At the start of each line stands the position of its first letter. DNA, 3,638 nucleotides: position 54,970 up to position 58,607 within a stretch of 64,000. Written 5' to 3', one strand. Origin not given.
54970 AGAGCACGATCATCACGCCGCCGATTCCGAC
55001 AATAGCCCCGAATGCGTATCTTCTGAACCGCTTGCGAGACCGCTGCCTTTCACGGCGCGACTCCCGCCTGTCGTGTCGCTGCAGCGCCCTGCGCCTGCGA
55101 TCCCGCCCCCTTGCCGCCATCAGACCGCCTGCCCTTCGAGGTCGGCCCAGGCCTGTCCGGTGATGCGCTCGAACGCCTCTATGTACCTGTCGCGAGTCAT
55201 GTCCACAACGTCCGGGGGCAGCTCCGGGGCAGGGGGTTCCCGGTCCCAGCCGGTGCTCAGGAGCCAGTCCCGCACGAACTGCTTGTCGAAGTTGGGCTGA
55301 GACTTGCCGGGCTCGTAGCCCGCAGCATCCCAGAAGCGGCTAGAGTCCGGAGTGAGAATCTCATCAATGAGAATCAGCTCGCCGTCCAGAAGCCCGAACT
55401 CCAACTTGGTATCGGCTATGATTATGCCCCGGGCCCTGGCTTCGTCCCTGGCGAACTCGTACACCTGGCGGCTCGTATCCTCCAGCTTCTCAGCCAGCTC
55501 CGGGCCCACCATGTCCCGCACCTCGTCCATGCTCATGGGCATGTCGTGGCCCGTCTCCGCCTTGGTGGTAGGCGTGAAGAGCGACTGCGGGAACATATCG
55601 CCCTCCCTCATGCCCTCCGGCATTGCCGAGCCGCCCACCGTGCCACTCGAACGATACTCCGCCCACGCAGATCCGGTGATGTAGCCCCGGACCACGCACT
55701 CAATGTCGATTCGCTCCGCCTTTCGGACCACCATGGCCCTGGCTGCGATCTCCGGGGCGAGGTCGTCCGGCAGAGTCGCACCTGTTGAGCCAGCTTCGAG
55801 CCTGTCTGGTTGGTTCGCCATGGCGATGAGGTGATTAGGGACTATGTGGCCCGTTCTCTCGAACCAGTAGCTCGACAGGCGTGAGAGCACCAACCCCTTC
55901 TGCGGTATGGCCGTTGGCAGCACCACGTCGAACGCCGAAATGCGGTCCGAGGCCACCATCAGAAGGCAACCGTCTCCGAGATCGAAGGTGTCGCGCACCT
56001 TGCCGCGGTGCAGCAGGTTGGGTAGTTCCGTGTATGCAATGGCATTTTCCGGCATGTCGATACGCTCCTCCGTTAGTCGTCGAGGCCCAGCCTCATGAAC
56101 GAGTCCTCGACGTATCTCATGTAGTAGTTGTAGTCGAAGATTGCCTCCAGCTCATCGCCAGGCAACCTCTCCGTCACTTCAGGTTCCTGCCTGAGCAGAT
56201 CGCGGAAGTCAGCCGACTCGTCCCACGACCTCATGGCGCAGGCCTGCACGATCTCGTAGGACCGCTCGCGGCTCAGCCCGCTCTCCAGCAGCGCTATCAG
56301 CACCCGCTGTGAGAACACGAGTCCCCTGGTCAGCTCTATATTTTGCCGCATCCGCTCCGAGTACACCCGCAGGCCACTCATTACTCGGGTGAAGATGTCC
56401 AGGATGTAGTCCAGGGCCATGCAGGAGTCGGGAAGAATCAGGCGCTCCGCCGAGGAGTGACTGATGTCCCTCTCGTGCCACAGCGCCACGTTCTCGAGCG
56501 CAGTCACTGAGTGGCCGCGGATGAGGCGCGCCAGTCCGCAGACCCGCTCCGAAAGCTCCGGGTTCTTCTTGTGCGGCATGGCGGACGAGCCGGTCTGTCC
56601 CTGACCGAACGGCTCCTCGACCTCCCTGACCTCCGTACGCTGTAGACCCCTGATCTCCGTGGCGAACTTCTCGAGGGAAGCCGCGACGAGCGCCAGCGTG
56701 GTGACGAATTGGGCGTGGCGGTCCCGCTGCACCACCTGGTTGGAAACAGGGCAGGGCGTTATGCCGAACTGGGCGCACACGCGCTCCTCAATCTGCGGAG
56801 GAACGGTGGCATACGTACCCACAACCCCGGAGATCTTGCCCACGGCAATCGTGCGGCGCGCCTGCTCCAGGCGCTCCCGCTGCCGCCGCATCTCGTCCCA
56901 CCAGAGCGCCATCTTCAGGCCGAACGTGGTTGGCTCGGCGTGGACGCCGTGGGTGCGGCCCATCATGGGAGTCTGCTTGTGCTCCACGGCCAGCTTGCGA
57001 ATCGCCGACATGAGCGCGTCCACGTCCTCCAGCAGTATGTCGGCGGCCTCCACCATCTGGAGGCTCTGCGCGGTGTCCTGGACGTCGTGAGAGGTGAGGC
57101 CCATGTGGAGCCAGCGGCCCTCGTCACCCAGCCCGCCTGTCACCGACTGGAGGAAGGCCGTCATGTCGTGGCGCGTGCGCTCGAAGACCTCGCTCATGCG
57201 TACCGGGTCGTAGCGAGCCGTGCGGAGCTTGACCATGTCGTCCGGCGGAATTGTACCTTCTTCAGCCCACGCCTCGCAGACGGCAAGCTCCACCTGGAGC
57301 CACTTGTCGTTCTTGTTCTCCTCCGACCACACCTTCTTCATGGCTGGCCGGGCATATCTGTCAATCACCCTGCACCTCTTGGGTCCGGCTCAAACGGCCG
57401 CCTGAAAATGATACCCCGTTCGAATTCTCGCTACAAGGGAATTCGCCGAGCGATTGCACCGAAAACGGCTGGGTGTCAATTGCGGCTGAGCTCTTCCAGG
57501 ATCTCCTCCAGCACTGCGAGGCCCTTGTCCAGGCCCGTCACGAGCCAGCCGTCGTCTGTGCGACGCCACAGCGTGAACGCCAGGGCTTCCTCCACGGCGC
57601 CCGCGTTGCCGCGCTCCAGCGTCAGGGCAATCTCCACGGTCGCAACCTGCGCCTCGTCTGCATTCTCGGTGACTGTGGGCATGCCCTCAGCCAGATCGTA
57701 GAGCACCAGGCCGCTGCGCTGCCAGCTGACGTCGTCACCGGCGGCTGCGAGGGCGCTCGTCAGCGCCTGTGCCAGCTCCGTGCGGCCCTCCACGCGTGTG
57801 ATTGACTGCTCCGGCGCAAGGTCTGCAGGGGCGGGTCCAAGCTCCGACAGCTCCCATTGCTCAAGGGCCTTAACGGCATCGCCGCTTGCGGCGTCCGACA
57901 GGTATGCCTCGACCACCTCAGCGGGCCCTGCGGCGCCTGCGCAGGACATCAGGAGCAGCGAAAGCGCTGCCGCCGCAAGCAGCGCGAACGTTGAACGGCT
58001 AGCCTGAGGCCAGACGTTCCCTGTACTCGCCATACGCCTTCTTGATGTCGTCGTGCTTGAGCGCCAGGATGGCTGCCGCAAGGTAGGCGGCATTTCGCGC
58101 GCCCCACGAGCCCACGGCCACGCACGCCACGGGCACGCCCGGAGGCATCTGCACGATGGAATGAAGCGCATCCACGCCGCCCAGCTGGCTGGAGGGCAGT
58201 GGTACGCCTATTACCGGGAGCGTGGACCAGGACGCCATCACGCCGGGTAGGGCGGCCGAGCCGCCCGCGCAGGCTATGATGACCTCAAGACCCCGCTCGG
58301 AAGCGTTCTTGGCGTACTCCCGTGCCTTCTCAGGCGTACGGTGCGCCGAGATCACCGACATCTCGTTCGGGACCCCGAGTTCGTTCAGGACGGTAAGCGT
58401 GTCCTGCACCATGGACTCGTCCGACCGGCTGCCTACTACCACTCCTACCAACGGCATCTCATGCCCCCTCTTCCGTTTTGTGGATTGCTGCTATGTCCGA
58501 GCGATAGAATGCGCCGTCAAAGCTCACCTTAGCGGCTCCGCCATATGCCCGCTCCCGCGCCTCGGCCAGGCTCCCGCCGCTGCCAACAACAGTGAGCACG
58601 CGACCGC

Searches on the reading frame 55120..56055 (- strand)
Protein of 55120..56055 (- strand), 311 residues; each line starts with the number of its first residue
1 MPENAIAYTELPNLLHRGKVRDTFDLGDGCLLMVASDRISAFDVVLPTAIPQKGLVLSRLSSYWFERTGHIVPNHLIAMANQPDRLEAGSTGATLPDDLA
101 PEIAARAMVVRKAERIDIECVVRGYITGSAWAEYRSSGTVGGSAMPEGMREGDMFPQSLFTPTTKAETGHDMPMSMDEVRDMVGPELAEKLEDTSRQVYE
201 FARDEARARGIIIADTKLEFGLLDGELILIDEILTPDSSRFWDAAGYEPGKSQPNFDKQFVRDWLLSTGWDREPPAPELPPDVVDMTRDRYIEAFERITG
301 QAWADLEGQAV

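Call 87: search_protein_families(library=pfam, proteins=[window:55120-56055:-], max_evalue=0.0001)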
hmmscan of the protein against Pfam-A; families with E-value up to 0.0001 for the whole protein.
window:55120-56055:- (311 aa): 1 family
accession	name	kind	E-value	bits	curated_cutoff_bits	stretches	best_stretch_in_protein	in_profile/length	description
PF01259.24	SAICAR_synt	-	2.3e-73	247.3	20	1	15-274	2-230/233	SAICAR synthetase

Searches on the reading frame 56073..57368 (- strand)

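Call 87: search_protein_families(library=pfam, proteins=[window:56073-57368:-], max_evalue=0.0001)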
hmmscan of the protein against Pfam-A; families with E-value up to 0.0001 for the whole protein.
window:56073-57368:- (431 aa): 2 families
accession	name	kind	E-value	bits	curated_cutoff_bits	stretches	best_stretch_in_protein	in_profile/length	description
PF00206.25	Lyase_1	-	2.2e-58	198.5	27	1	6-285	6-312/312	Lyase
PF10397.14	ADSL_C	-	4.3e-23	81.9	32.7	1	349-426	1-78/79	Adenylosuccinate lyase C-terminus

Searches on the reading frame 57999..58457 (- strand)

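Call 87: search_protein_families(library=pfam, proteins=[window:57999-58457:-], max_evalue=0.0001)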
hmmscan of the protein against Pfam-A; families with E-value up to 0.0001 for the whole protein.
window:57999-58457:- (152 aa): 1 family
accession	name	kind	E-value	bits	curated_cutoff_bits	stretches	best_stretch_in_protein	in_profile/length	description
PF00731.26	AIRC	-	1.9e-56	190.2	30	1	4-149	2-145/148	AIR carboxylase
